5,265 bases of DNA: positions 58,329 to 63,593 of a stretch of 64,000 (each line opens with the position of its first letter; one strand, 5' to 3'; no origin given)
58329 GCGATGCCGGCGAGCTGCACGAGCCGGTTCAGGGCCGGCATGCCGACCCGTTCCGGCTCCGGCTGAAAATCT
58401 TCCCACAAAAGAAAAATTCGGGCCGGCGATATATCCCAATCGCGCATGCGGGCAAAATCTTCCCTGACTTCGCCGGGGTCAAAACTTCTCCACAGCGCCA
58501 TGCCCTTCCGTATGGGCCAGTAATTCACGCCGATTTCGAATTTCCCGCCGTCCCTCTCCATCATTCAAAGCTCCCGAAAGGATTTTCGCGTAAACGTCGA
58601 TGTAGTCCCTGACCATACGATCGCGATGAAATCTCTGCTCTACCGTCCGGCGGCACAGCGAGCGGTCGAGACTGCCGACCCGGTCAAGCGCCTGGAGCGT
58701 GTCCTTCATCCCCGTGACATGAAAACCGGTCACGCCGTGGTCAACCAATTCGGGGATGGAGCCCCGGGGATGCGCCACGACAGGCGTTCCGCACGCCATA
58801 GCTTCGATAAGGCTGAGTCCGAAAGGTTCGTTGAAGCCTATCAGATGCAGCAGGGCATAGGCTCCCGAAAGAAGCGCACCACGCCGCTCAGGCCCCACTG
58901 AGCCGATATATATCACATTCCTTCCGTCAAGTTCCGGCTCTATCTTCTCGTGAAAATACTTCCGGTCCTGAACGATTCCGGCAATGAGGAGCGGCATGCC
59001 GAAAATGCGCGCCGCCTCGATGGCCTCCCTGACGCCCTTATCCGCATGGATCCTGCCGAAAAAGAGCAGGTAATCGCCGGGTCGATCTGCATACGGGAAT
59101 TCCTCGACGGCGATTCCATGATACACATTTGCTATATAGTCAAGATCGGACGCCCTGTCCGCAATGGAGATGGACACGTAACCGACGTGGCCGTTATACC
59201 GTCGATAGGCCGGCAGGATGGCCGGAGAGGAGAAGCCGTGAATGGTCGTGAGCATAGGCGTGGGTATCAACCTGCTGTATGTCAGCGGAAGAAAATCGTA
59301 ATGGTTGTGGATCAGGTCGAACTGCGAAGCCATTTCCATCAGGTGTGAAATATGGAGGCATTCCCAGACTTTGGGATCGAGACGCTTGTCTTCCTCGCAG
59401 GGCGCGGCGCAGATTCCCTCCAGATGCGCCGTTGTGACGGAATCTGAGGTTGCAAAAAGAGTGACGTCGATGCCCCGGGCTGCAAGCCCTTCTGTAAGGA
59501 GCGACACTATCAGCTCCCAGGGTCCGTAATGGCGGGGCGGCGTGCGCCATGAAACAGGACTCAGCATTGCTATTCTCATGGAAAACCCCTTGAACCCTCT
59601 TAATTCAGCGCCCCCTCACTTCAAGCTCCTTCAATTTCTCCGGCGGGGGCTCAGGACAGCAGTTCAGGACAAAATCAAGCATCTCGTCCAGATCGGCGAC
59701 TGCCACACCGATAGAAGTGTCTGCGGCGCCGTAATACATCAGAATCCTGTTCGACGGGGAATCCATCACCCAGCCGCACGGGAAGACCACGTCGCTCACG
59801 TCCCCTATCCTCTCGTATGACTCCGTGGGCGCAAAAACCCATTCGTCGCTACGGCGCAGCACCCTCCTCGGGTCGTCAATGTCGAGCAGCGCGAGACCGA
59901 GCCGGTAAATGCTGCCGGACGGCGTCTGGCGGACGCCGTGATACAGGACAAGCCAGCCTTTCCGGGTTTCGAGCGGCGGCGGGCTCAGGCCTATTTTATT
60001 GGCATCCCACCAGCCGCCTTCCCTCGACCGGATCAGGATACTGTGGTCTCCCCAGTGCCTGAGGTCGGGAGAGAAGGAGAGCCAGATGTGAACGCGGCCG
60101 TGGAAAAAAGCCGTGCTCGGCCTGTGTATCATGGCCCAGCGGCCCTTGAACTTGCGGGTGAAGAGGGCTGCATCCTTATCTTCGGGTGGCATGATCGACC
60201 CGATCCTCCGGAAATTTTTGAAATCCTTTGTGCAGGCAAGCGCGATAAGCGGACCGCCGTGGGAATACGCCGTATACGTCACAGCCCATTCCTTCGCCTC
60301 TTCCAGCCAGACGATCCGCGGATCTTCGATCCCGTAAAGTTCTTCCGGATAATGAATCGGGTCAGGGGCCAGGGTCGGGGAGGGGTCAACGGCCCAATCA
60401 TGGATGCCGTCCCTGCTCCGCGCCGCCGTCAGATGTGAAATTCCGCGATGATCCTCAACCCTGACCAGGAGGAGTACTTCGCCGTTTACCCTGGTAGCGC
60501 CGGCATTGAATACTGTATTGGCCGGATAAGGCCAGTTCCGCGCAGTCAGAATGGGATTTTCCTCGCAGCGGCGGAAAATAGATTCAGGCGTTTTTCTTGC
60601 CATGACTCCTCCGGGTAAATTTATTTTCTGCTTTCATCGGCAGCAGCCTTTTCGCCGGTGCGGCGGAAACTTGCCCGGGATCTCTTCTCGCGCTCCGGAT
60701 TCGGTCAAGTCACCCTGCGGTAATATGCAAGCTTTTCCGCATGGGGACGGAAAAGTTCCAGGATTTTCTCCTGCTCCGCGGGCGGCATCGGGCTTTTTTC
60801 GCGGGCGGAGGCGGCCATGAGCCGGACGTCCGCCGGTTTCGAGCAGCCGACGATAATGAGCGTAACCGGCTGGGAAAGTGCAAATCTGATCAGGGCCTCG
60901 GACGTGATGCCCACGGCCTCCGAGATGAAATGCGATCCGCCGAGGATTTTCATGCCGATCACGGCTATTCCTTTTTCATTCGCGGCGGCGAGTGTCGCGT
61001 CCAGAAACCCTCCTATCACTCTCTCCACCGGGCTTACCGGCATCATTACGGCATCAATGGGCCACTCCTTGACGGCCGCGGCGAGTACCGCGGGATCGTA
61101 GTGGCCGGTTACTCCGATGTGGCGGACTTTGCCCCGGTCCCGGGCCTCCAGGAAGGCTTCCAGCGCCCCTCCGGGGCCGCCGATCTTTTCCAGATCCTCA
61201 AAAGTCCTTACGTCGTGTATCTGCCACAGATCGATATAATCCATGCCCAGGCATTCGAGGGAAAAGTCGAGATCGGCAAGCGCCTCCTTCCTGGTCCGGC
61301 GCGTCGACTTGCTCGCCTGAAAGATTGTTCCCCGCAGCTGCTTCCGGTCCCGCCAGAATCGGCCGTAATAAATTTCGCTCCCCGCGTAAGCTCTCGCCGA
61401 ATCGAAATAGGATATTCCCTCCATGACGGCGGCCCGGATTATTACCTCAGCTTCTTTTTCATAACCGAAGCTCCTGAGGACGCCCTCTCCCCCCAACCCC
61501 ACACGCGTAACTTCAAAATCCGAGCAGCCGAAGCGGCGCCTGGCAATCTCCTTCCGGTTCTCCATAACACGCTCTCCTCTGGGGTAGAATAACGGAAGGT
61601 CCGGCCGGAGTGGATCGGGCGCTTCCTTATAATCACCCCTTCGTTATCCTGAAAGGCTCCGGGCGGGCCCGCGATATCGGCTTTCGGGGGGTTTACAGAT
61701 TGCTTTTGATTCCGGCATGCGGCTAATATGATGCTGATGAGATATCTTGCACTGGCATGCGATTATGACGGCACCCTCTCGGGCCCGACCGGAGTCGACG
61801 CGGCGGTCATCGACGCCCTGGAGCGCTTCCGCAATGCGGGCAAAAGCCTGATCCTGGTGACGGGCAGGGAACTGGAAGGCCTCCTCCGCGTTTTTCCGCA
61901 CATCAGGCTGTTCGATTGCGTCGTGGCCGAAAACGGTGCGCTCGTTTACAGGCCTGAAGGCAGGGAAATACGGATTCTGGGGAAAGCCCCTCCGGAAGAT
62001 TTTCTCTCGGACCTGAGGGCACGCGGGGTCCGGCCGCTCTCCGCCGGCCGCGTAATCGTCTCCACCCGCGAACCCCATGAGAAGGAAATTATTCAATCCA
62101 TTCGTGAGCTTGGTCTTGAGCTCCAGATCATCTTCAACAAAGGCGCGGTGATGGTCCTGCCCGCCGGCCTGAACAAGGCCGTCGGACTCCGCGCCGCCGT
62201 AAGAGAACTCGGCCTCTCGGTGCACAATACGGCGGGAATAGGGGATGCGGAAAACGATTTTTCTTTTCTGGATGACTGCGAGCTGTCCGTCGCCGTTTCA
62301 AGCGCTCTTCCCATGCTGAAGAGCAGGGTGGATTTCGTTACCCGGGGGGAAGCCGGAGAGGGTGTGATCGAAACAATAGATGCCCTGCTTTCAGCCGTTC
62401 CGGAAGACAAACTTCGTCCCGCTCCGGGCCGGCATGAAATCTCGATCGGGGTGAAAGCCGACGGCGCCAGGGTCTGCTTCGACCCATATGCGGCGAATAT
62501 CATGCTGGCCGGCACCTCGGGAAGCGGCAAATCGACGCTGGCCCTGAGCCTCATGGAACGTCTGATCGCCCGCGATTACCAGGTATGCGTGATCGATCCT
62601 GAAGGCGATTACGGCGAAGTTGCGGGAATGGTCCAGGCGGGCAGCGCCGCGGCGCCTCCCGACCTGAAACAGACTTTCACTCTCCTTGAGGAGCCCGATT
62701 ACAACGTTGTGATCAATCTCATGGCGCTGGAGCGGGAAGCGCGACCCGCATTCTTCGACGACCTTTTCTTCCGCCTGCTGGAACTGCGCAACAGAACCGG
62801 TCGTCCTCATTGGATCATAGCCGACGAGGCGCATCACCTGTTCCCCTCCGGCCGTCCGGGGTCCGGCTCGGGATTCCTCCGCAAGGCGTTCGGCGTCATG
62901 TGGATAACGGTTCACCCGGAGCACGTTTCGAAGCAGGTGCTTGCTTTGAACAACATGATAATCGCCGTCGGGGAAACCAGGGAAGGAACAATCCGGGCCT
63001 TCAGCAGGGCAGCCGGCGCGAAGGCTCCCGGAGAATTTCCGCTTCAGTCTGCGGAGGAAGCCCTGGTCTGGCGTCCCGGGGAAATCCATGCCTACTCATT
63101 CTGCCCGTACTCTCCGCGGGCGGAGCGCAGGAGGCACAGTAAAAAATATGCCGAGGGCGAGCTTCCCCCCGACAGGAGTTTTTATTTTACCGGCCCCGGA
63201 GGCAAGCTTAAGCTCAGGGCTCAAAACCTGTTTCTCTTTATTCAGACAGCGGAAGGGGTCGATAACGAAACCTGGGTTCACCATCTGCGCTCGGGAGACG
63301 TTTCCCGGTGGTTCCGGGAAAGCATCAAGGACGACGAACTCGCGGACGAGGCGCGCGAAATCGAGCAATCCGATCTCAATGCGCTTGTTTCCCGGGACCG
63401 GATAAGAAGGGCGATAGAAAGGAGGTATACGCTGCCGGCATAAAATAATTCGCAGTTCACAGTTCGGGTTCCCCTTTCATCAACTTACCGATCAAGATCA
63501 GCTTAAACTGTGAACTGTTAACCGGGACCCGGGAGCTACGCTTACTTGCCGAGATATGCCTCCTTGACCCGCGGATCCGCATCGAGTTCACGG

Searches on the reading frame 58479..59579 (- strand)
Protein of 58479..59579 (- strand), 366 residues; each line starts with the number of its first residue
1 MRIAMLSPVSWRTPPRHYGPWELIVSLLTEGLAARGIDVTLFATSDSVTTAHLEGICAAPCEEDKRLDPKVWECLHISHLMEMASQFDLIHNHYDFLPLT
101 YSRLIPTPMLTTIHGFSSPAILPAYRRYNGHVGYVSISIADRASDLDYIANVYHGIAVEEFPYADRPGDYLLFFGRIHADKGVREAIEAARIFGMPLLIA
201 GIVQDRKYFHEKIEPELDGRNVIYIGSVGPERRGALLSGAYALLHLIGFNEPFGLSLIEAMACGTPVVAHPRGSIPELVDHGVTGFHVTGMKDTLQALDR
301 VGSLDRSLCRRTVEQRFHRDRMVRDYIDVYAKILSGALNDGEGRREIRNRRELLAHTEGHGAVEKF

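Call 10: search_protein_families(library=pfam, proteins=[window:58479-59579:-], max_evalue=0.001)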
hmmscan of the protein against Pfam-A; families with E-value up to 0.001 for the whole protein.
window:58479-59579:- (366 aa): 4 families
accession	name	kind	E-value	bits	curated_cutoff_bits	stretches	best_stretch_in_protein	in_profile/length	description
PF00534.26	Glycos_transf_1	-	3.7e-22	79.1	26.4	1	169-291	16-143/172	Glycosyl transferases group 1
PF13692.12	Glyco_trans_1_4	-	3.4e-17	63.5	27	1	170-289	3-125/142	Glycosyl transferases group 1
PF13439.12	Glyco_transf_4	-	2.5e-07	31.3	28.5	1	27-126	10-120/170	Glycosyltransferase Family 4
PF13579.12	Glyco_trans_4_4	-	3.6e-06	27.8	29.7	0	25-116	7-104/158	Glycosyl transferase 4-like domain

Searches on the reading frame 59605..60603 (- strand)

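Call 10: search_protein_families(library=pfam, proteins=[window:59605-60603:-], max_evalue=0.001)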
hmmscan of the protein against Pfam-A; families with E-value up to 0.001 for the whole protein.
window:59605-60603:- (332 aa): 1 family
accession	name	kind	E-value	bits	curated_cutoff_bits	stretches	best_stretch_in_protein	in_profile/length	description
PF04041.19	Glyco_hydro_130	-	1.1e-58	199.1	26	1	24-312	28-318/320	beta-1,4-mannooligosaccharide phosphorylase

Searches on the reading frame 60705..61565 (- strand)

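Call 10: search_protein_families(library=pfam, proteins=[window:60705-61565:-], max_evalue=0.001)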
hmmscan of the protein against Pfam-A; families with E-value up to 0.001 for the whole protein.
window:60705-61565:- (286 aa): 1 family
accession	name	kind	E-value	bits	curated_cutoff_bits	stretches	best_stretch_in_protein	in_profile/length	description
PF00248.27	Aldo_ket_red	-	6.3e-25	88.3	24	1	36-211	18-195/291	Aldo/keto reductase family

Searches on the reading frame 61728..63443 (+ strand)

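Call 10: search_protein_families(library=pfam, proteins=[window:61728-63443:+], max_evalue=0.001)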
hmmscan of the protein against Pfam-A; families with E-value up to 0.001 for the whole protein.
window:61728-63443:+ (571 aa): 10 families
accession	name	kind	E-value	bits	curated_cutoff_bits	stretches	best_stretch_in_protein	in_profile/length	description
PF08282.18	Hydrolase_3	-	1.5e-24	87.6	20.9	2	108-217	144-255/255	haloacid dehalogenase-like hydrolase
PF01935.23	DUF87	-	1.5e-08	35.5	23.2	1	260-336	28-94/220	Helicase HerA, central domain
PF05116.19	S6PP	-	1.3e-06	28.6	20.3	1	118-196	133-212/247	Sucrose-6F-phosphate phosphohydrolase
PF13401.12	AAA_22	-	7.2e-05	23.5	27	1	256-374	6-97/130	AAA domain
PF01656.29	CbiA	-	0.00018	21.9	25.4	1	260-292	4-36/125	CobQ/CobB/MinD/ParA nucleotide binding domain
PF13191.12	AAA_16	-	0.00025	22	32.6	0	255-373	24-146/167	AAA ATPase domain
PF10412.15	TrwB_AAD_bind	-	0.00036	20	20.5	1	256-295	16-55/387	Type IV secretion-system coupling protein DNA-binding domain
PF20720.3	nSTAND3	-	0.00043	20.5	27.2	0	258-290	20-52/155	Novel STAND NTPase 3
PF13238.12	AAA_18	-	0.00058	20.8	29.4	0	258-284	1-27/128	AAA domain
PF00702.32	Hydrolase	-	0.00078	20.3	26.4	0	91-179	105-185/191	haloacid dehalogenase-like hydrolase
